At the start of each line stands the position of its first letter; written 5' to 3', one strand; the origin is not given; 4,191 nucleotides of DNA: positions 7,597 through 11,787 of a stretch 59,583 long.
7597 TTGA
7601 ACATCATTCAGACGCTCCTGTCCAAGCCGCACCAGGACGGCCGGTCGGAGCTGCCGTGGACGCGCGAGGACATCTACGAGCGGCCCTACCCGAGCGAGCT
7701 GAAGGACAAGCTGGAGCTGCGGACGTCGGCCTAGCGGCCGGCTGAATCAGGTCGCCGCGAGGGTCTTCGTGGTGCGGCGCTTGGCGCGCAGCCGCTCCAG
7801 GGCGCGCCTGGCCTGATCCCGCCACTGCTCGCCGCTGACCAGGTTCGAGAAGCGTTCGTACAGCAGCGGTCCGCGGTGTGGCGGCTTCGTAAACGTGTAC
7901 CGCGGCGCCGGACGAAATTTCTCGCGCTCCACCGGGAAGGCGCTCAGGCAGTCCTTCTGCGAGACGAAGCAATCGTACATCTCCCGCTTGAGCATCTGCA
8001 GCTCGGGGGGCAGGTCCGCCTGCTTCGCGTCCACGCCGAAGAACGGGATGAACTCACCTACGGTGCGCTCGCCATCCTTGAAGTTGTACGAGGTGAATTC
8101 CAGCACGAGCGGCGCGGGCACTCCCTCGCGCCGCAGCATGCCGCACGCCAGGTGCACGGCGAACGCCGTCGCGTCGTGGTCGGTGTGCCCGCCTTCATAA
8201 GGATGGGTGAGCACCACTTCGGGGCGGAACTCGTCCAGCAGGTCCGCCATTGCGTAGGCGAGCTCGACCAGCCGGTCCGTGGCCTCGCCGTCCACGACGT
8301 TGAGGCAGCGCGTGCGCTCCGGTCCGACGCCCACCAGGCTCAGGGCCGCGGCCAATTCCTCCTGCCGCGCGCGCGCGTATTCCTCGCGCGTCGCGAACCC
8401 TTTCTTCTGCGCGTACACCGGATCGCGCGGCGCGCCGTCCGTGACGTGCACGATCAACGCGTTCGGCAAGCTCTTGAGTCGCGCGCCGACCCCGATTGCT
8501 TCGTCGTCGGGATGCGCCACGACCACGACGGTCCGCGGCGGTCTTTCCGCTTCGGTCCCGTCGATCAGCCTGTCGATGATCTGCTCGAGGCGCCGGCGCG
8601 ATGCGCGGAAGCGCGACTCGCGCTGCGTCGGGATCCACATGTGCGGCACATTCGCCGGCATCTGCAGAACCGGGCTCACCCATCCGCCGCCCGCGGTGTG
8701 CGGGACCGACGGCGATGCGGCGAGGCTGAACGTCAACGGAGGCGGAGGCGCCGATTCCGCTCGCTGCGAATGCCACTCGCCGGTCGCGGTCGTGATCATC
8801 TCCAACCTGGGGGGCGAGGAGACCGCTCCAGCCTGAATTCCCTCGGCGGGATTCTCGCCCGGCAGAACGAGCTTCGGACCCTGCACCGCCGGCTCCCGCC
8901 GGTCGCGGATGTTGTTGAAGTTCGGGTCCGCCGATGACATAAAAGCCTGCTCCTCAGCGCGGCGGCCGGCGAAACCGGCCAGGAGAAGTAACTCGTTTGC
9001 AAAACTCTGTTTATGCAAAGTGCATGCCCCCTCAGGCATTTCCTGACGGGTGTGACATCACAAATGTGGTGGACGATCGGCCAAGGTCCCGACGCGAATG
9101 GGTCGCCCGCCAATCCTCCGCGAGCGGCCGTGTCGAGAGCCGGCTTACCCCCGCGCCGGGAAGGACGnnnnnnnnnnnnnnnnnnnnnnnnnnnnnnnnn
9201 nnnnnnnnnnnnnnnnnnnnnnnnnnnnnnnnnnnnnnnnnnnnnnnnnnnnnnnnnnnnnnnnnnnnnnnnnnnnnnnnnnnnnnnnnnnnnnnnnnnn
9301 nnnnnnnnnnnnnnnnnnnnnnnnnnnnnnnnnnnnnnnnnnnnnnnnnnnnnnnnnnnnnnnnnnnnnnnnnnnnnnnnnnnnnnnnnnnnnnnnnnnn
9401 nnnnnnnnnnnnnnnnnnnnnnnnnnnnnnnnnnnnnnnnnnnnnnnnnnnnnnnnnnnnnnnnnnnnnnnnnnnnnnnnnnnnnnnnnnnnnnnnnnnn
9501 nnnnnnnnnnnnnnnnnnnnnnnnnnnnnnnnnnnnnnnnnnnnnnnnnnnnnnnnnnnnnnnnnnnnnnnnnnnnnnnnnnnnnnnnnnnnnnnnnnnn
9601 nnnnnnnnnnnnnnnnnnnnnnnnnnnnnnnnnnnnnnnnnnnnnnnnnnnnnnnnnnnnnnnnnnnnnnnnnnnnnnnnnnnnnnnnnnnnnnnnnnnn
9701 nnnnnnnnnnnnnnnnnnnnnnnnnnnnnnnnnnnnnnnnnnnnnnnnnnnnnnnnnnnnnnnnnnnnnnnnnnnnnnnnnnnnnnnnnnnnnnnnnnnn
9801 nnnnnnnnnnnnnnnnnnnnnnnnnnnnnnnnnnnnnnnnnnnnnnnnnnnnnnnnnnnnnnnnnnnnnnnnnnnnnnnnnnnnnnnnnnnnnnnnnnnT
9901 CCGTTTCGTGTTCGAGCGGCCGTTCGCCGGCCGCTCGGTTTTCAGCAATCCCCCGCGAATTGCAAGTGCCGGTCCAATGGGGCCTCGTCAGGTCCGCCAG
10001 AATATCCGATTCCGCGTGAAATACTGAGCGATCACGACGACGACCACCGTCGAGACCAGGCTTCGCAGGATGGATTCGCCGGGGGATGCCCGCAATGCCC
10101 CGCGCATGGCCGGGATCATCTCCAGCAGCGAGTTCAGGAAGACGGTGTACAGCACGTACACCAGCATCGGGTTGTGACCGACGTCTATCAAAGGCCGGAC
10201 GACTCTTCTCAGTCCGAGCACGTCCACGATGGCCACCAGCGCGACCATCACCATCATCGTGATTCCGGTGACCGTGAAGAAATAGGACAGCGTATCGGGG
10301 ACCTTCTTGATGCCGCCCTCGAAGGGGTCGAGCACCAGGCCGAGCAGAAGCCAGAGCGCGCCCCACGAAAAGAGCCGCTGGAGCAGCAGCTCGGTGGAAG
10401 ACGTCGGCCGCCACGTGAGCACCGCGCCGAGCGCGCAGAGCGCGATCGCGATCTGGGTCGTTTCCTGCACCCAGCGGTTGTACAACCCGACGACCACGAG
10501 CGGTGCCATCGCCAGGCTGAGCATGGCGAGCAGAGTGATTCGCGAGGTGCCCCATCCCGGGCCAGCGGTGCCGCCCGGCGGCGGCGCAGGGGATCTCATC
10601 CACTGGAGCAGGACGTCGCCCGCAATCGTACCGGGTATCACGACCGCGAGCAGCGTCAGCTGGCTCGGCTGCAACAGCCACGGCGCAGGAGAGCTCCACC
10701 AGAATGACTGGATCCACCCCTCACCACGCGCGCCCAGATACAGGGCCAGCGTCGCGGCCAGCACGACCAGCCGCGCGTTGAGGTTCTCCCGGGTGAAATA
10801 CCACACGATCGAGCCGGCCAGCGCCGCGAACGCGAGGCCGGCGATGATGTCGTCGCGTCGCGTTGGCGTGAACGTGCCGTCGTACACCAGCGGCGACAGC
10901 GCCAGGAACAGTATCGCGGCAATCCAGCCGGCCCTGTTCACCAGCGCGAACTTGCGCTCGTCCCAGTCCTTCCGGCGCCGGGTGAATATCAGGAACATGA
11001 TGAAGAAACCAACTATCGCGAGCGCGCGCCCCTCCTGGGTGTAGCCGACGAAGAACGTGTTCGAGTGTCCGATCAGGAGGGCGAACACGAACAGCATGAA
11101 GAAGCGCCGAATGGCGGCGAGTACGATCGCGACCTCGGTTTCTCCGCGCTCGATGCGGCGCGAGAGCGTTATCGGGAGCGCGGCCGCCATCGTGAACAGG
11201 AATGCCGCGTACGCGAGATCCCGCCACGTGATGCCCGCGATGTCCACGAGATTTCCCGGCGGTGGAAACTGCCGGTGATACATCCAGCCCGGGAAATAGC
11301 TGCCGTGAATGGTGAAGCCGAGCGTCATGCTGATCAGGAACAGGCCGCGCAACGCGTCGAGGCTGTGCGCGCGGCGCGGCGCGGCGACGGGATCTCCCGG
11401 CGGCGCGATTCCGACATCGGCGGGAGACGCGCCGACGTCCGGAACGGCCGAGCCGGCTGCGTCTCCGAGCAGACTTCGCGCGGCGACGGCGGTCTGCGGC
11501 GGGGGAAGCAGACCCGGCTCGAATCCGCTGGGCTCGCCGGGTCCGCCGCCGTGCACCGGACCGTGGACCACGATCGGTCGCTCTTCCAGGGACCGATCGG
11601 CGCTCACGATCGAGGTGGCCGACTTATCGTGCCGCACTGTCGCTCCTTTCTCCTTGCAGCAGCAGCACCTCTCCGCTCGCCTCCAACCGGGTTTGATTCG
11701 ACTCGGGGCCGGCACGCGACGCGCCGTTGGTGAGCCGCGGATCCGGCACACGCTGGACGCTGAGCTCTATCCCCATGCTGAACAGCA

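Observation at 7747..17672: Non-canonical synthase-dependent exopolysaccharide locus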

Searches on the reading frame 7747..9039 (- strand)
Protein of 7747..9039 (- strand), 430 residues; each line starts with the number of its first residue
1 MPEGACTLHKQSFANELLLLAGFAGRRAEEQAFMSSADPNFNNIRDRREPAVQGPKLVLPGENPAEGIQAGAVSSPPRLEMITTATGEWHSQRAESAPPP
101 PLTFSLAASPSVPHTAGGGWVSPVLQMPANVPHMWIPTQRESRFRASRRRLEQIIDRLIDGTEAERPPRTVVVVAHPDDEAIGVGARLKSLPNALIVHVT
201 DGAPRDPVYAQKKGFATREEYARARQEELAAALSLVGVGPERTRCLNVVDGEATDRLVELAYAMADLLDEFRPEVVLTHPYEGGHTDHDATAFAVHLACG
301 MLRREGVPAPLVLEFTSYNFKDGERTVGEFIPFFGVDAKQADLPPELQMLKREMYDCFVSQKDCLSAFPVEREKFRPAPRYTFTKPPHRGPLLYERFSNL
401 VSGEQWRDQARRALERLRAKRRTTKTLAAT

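Call 4: search_protein_families(library=pfam, proteins=[window:7747-9039:-], max_evalue=0.01)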
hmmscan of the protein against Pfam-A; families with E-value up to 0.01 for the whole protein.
window:7747-9039:- (430 aa): 1 family
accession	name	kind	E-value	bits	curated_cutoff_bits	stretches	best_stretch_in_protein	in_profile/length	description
PF02585.22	PIG-L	-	1.9e-22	80.5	28.2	1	171-298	1-128/129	GlcNAc-PI de-N-acetylase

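Call 5: search_protein_families(library=ncbifam, proteins=[window:7747-9039:-], max_evalue=0.01)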
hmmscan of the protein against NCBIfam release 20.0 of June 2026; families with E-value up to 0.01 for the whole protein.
window:7747-9039:- (430 aa): 4 families
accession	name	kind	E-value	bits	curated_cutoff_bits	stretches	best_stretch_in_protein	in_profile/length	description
TIGR04000.1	thiol_BshB2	equivalog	2e-10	40.7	195.25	1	171-316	4-151/217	bacillithiol biosynthesis deacetylase BshB2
TIGR04001.1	thiol_BshB1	equivalog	4.4e-05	23.3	182.5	1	172-298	6-121/226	bacillithiol biosynthesis deacetylase BshB1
TIGR03446.1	mycothiol_Mca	equivalog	0.0014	18.3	277.15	0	169-288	2-139/283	mycothiol conjugate amidase Mca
TIGR03445.1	mycothiol_MshB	equivalog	0.0016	18.4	224.35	0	173-288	3-141/284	N-acetyl-1-D-myo-inositol-2-amino-2-deoxy-alpha-D-glucopyranoside deacetylase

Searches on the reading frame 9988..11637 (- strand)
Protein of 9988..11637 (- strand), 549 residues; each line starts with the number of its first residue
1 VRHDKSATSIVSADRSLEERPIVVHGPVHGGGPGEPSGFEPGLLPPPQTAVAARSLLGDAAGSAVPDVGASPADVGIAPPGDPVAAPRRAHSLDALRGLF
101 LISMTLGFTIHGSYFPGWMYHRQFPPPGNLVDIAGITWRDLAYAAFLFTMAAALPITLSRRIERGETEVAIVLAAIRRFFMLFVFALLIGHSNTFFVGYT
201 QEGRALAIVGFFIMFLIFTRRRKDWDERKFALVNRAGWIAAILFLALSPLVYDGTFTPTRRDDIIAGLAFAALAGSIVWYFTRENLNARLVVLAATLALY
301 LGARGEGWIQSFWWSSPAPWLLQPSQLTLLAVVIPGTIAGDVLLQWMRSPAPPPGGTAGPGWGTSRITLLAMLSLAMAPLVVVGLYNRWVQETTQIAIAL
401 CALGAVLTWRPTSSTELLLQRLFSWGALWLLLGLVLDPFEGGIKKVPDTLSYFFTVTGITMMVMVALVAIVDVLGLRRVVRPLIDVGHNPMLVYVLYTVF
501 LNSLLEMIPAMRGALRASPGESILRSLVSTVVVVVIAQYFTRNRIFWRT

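Call 4: search_protein_families(library=pfam, proteins=[window:9988-11637:-], max_evalue=0.01)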
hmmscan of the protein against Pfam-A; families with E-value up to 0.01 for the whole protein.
window:9988-11637:- (549 aa): 2 families
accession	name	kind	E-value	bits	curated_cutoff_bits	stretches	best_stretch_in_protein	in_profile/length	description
PF16401.11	DUF5009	-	3.8e-44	151.5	25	1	89-342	1-259/260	Domain of unknown function (DUF5009)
PF04284.18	DUF441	-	0.0082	16.6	26.5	0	390-477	12-98/139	Protein of unknown function (DUF441)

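Call 5: search_protein_families(library=ncbifam, proteins=[window:9988-11637:-], max_evalue=0.01)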
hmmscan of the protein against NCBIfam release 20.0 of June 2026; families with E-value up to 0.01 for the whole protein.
window:9988-11637:- (549 aa): 1 family
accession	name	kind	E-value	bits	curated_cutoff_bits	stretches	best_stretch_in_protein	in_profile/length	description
NF046061.1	NagX_SO_3504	equivalog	8.4e-07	28.4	480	1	412-546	232-366/369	transmembrane glucosamine N-acetyltransferase NagX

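Call 52: search_solved_structures(query=window:9988-11637:-, max_evalue=1, show_alignments=1)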
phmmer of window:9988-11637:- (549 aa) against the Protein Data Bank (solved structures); distinct sequences matched with E-value up to 1: 4.
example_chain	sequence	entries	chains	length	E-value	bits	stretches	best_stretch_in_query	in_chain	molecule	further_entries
8vkj_A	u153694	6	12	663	2.1e-08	36.6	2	403-548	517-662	Heparan-alpha-glucosaminide N-acetyltransferase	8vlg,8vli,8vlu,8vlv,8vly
8jkv_A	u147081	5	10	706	2.5e-08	36.3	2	403-548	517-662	Heparan-alpha-glucosaminide N-acetyltransferase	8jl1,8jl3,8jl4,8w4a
8tu9_A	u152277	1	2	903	5.7e-08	35.1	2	403-548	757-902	Enhanced green fluorescent protein,Heparan-alpha-glucosaminide N-acetyltransferase,Isoform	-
8xlp_h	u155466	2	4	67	0.12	14.3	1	350-389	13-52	Photosystem II reaction center protein H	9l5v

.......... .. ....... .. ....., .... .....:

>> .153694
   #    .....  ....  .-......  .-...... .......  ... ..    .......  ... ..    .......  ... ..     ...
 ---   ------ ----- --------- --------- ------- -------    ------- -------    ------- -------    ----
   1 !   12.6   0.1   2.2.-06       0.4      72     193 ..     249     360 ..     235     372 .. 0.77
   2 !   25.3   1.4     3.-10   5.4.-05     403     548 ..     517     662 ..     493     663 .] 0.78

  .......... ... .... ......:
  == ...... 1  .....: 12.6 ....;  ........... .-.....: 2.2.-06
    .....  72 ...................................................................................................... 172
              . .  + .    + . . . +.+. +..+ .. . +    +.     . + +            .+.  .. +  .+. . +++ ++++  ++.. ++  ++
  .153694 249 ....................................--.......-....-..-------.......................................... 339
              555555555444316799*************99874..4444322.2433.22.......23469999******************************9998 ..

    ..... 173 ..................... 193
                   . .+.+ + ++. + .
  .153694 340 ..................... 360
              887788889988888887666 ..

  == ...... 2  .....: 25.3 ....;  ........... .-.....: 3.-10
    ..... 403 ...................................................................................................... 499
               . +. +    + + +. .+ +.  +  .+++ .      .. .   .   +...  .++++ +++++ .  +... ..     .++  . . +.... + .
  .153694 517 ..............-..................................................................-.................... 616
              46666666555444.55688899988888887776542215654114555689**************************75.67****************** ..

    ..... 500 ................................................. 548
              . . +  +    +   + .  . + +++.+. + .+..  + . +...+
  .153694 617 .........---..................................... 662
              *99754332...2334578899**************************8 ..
